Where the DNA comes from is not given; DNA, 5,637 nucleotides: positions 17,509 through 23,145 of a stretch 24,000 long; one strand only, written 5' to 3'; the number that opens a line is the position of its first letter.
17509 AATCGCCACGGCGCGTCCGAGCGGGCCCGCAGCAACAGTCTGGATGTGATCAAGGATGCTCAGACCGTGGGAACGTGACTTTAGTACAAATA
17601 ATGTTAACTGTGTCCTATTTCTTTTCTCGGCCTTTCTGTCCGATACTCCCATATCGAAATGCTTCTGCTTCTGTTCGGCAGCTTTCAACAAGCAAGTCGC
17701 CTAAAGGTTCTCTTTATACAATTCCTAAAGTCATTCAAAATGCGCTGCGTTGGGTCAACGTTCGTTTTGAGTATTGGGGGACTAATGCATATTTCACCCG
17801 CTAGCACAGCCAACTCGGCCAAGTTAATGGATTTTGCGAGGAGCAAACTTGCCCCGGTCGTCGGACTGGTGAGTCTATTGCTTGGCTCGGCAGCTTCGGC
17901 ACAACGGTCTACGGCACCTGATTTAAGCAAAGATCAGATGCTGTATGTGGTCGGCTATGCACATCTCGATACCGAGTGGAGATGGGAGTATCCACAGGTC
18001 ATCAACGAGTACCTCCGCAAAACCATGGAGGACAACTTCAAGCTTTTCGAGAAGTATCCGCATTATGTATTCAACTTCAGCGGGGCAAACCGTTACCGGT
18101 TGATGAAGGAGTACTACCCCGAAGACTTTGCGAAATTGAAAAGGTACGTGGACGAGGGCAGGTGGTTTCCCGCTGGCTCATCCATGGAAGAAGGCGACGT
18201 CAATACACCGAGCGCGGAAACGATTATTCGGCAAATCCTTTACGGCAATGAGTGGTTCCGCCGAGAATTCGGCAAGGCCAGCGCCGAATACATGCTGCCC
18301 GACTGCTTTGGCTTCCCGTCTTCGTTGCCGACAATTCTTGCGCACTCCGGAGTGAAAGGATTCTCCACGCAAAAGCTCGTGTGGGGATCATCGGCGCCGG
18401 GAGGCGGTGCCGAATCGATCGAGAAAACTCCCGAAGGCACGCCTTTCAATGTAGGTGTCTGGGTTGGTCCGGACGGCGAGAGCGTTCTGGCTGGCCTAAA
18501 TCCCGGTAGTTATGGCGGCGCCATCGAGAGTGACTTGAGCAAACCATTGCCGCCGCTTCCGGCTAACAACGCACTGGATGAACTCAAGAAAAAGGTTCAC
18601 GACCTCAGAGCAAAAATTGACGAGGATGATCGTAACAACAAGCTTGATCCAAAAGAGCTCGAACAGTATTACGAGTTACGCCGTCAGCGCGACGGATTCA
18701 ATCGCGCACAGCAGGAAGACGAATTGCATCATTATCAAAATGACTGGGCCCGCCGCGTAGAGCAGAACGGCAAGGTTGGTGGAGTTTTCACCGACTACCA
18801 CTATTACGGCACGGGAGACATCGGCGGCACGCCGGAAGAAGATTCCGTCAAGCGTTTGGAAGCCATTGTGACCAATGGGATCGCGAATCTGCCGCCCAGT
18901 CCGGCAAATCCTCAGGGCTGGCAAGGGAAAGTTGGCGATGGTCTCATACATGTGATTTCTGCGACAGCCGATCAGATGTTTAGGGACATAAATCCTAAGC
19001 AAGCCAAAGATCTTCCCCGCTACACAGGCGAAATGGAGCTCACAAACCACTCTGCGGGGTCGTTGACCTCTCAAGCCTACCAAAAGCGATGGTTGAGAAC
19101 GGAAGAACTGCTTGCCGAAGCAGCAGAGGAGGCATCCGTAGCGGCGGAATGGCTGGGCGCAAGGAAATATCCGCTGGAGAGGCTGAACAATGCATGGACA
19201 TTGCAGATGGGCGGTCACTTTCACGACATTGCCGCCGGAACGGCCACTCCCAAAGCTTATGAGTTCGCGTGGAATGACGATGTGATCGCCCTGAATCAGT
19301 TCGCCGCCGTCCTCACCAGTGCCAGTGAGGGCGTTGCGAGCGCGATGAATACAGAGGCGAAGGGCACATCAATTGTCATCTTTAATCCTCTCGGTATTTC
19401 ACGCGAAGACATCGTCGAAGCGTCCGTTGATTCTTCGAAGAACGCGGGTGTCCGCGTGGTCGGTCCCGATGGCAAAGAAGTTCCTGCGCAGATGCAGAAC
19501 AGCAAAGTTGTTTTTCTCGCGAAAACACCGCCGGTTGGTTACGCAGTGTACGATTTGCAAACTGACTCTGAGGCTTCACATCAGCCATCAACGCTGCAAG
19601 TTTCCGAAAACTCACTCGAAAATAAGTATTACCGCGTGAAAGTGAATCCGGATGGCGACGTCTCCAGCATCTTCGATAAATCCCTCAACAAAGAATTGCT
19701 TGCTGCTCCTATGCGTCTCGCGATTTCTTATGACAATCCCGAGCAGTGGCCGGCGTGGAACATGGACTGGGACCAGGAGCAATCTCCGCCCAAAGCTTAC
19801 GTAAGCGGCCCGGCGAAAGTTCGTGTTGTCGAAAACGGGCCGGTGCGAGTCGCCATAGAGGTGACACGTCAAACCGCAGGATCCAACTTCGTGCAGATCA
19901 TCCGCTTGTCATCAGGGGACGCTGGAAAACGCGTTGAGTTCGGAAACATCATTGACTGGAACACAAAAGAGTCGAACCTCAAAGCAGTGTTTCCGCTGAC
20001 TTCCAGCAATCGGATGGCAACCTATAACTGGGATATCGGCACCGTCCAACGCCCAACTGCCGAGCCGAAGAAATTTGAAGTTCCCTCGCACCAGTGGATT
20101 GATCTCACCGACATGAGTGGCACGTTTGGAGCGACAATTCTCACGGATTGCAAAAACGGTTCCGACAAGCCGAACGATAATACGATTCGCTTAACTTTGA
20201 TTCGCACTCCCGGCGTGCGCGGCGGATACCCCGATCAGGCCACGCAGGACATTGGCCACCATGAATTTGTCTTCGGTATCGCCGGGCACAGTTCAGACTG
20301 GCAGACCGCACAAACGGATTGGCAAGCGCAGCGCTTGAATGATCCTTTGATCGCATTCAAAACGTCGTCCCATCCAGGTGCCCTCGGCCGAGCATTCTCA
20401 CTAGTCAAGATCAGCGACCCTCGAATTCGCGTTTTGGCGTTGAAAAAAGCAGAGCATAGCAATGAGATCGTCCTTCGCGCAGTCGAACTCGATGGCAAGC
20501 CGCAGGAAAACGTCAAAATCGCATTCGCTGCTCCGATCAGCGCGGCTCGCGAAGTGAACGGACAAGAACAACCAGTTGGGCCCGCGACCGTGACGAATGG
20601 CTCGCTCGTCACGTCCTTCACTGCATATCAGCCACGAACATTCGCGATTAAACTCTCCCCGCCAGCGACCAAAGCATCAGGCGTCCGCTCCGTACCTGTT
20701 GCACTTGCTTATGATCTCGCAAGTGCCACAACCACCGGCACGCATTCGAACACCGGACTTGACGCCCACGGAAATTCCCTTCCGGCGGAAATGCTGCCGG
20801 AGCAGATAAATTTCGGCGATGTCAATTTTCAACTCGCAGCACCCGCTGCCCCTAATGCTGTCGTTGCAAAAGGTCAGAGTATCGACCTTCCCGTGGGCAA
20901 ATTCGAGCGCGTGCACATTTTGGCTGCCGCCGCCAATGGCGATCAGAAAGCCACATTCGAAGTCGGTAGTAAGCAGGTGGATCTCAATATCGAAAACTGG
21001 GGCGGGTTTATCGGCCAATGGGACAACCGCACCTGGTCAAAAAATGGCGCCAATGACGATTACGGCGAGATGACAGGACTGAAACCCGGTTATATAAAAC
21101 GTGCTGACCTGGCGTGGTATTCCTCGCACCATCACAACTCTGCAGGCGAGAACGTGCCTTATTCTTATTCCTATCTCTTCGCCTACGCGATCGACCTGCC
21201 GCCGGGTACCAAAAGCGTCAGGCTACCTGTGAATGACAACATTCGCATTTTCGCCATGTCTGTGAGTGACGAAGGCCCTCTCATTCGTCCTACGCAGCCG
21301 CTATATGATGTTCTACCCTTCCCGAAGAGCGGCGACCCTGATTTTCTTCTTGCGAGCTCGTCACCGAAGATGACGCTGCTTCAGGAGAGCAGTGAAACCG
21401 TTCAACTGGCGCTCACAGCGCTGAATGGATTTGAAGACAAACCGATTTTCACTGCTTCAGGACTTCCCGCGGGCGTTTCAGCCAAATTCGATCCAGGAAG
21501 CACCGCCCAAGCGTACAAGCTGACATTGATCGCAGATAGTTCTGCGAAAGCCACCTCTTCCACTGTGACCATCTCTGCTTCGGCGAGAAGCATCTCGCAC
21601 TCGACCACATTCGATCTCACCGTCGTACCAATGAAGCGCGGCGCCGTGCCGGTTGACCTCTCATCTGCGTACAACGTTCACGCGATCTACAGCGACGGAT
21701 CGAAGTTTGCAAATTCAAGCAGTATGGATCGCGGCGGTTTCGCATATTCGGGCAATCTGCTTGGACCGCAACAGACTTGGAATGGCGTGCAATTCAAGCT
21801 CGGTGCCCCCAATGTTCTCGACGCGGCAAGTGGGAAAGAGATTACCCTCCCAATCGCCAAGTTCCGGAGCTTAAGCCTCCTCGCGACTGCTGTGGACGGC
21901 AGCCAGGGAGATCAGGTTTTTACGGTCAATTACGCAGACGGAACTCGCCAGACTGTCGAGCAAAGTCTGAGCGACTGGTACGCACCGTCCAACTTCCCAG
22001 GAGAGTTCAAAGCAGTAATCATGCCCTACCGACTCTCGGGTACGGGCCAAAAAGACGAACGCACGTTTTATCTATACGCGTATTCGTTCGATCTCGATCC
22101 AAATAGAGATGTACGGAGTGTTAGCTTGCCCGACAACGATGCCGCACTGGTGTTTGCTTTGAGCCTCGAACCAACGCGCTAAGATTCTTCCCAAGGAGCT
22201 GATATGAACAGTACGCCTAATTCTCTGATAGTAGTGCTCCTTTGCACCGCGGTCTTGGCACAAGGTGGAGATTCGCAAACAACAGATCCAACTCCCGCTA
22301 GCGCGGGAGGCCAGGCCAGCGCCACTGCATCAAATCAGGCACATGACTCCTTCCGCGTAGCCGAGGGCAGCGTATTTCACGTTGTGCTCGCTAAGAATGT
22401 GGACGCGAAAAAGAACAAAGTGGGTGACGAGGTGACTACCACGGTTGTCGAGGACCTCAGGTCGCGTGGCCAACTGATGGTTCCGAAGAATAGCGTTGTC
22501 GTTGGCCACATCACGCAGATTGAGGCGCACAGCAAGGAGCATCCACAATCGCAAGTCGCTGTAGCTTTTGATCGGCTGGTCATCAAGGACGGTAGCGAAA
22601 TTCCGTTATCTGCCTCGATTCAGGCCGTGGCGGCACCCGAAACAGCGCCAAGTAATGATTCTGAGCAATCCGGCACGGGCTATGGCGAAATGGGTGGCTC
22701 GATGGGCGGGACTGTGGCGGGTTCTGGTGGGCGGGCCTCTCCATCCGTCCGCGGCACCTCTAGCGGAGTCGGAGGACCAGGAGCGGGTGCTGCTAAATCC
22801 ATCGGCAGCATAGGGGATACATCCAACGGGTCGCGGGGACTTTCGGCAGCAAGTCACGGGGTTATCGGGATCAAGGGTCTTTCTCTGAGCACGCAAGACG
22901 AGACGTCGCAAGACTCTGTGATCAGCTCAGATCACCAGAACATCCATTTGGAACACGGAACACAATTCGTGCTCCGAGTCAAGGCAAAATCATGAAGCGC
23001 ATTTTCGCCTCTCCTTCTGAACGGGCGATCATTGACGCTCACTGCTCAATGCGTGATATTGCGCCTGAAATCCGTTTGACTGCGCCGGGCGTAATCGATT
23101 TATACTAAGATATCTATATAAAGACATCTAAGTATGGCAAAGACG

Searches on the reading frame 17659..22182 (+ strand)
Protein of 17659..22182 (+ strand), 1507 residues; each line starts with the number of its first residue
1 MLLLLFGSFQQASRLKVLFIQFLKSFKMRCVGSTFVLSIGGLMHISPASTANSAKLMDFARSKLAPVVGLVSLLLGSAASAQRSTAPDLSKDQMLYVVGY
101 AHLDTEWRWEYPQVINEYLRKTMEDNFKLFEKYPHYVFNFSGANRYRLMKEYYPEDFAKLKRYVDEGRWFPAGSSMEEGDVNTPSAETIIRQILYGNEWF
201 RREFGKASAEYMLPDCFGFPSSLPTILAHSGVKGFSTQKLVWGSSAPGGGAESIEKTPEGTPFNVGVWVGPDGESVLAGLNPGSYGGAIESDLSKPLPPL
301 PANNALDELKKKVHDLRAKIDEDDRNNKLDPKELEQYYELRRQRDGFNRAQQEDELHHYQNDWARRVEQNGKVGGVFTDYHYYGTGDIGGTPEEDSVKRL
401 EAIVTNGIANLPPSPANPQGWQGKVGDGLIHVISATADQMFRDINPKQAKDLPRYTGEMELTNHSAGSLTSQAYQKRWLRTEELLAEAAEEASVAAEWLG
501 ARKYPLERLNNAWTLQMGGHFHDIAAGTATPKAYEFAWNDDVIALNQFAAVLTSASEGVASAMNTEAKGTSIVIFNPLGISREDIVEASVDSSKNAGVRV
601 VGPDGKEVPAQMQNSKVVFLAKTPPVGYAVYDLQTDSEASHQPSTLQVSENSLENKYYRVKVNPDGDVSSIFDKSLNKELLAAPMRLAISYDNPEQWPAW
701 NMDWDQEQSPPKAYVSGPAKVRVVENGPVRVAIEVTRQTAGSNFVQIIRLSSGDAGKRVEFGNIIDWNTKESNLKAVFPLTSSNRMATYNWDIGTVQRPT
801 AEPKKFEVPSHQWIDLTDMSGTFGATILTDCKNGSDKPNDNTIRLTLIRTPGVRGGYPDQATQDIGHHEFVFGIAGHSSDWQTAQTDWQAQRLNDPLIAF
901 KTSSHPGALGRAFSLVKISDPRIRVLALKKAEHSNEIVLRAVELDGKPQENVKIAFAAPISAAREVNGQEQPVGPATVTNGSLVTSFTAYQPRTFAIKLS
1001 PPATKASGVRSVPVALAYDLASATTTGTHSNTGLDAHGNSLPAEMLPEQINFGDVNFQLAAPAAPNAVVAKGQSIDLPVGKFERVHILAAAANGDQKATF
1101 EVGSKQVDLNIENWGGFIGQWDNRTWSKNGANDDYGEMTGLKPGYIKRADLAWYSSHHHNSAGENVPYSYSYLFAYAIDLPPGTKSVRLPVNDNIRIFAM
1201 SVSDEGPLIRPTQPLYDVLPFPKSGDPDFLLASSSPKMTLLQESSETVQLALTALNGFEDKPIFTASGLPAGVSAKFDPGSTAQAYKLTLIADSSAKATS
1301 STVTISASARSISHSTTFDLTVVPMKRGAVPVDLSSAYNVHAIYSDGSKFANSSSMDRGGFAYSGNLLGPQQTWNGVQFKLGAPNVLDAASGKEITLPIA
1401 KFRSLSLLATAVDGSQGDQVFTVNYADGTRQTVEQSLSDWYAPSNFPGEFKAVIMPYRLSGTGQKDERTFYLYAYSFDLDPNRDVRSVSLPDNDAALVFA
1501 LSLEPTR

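Call 8: search_protein_families(library=pfam, proteins=[window:17659-22182:+])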
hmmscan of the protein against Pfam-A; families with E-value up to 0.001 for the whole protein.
window:17659-22182:+ (1507 aa): 4 families
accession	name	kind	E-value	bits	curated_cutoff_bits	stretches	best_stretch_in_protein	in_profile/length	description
PF01074.27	Glyco_hydro_38N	-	3.4e-42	145.1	25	1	95-402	2-233/270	Glycosyl hydrolases family 38 N-terminal domain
PF07748.19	Glyco_hydro_38C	-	7.3e-40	137.9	25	1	653-851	1-200/206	Glycosyl hydrolases family 38 C-terminal domain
PF17677.7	Glyco_hydro38C2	-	6.4e-09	36.3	22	1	923-995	2-72/72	Glycosyl hydrolases family 38 C-terminal beta sandwich domain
PF09261.16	Alpha-mann_mid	-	1.7e-08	34.9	31.1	1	467-536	5-73/96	Alpha mannosidase middle domain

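Call 32: search_protein_families(library=ncbifam, proteins=[window:17659-22182:+], max_evalue=0.01)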
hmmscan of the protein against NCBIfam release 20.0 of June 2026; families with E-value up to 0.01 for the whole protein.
window:17659-22182:+ (1507 aa): 1 family
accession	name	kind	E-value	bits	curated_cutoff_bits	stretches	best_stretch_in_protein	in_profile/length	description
NF007331.0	PRK09819.1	equivalog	1e-22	79.9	1138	3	93-282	4-177/885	mannosylglycerate hydrolase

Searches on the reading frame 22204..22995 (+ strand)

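Call 7: search_protein_families(library=pfam, proteins=[window:22204-22995:+])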
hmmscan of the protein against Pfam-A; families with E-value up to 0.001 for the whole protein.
window:22204-22995:+ (263 aa): 1 family
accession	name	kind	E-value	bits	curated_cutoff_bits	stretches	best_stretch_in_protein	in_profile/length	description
PF03743.19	TrbI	-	3.9e-05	24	35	1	52-164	2-107/188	Bacterial conjugation TrbI-like protein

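Call 32: search_protein_families(library=ncbifam, proteins=[window:22204-22995:+], max_evalue=0.01)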
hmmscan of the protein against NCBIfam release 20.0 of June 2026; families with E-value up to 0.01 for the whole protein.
window:22204-22995:+ (263 aa): 0 families
